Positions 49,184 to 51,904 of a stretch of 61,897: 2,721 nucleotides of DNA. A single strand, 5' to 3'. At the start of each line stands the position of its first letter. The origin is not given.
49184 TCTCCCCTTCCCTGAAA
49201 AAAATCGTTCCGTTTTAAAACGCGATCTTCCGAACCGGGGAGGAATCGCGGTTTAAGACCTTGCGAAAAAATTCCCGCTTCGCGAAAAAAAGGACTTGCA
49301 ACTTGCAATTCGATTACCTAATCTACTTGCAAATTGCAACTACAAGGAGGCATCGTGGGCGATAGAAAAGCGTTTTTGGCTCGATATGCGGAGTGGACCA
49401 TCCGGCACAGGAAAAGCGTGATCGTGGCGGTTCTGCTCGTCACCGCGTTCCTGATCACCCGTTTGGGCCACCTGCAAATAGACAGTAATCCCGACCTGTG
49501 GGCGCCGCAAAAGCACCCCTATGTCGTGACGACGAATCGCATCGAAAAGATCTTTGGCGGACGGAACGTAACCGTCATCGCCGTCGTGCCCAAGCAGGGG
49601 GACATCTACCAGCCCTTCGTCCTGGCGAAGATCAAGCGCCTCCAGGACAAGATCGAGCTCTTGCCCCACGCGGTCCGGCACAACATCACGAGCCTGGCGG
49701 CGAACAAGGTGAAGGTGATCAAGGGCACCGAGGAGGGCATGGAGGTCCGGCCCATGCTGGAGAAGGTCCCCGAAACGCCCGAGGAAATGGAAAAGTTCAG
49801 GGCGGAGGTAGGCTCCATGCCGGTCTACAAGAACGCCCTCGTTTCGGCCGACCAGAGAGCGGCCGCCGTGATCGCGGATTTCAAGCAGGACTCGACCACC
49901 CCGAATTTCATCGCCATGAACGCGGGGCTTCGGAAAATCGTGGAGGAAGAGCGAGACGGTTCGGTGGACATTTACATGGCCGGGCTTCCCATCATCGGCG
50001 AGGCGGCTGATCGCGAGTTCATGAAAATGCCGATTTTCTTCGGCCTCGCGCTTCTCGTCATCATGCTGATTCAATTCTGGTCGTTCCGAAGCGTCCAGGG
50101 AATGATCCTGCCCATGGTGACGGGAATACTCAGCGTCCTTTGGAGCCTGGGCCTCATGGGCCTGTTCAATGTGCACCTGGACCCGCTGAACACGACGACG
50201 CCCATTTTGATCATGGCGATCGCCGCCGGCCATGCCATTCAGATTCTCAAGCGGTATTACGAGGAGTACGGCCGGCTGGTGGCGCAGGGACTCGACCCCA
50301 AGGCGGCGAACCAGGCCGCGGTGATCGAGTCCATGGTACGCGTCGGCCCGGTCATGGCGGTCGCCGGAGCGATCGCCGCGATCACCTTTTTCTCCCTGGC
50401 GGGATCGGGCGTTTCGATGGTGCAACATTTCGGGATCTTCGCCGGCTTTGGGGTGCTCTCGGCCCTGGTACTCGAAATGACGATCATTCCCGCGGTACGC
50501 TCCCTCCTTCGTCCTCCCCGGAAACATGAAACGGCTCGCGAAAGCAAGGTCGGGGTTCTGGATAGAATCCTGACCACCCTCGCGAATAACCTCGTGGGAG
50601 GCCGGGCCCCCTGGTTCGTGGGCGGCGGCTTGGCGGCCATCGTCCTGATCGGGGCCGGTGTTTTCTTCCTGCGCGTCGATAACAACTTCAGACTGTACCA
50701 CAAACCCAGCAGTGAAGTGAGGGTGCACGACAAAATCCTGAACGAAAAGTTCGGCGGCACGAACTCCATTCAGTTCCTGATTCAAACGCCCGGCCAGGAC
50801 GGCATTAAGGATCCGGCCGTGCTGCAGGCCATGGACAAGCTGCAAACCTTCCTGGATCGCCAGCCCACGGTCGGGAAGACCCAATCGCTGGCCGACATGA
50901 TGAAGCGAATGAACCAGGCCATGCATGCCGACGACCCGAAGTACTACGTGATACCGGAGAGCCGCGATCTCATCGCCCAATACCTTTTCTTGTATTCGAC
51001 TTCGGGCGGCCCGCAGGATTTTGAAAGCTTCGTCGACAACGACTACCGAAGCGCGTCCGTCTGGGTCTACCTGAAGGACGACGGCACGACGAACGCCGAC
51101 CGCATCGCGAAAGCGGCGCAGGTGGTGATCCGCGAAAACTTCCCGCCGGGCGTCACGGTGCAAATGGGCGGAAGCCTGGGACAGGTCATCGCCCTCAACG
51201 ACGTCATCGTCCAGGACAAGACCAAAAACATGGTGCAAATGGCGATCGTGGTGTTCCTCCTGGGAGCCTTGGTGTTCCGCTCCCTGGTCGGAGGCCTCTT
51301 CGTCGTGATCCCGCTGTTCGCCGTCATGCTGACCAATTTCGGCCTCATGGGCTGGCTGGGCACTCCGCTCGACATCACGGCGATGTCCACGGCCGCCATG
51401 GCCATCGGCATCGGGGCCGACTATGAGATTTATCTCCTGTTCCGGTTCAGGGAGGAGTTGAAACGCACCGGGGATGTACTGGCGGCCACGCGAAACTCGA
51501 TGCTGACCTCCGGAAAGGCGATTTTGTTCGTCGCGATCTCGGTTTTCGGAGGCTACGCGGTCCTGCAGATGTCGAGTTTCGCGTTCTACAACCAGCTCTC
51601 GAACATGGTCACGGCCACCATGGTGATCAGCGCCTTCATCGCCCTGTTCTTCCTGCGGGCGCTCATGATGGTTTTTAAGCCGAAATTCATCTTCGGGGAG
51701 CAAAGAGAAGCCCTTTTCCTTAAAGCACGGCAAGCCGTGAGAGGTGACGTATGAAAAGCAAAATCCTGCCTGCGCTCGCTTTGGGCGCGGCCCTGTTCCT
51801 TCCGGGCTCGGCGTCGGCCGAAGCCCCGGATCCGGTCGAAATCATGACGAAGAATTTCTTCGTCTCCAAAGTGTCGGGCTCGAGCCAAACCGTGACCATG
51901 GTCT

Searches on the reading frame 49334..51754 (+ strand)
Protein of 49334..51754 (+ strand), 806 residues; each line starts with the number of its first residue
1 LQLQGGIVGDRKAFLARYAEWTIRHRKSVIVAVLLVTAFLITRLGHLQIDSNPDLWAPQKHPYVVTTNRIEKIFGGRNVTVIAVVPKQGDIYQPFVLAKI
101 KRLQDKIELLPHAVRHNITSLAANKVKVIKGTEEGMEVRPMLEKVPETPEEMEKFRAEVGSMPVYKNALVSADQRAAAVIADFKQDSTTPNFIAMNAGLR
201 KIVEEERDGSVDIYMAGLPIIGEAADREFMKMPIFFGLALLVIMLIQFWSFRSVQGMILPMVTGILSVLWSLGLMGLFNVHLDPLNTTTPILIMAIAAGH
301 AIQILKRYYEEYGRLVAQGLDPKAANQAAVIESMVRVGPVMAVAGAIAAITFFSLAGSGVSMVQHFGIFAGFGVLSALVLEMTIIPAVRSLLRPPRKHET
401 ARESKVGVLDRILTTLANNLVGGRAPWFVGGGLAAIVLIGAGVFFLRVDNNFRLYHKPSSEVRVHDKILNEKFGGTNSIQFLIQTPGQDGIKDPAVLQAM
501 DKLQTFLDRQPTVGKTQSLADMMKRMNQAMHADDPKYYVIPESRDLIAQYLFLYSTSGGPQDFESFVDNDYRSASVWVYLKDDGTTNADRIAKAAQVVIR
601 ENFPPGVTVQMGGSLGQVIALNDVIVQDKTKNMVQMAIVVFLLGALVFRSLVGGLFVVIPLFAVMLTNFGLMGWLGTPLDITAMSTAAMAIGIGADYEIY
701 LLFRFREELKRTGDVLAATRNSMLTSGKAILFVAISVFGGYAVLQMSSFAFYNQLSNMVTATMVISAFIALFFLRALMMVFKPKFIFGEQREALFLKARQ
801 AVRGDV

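Call 45: search_protein_families(library=pfam, proteins=[window:49334-51754:+], max_evalue=0.00001)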
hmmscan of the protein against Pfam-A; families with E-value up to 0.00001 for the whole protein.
window:49334-51754:+ (806 aa): 2 families
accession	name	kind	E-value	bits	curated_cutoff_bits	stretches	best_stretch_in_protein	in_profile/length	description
PF03176.21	MMPL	-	1.5e-51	175.7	20.5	2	133-392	45-302/333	MMPL family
PF12349.14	Sterol-sensing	-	7e-07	29.7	22.3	1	260-391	12-135/153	Sterol-sensing domain of SREBP cleavage-activation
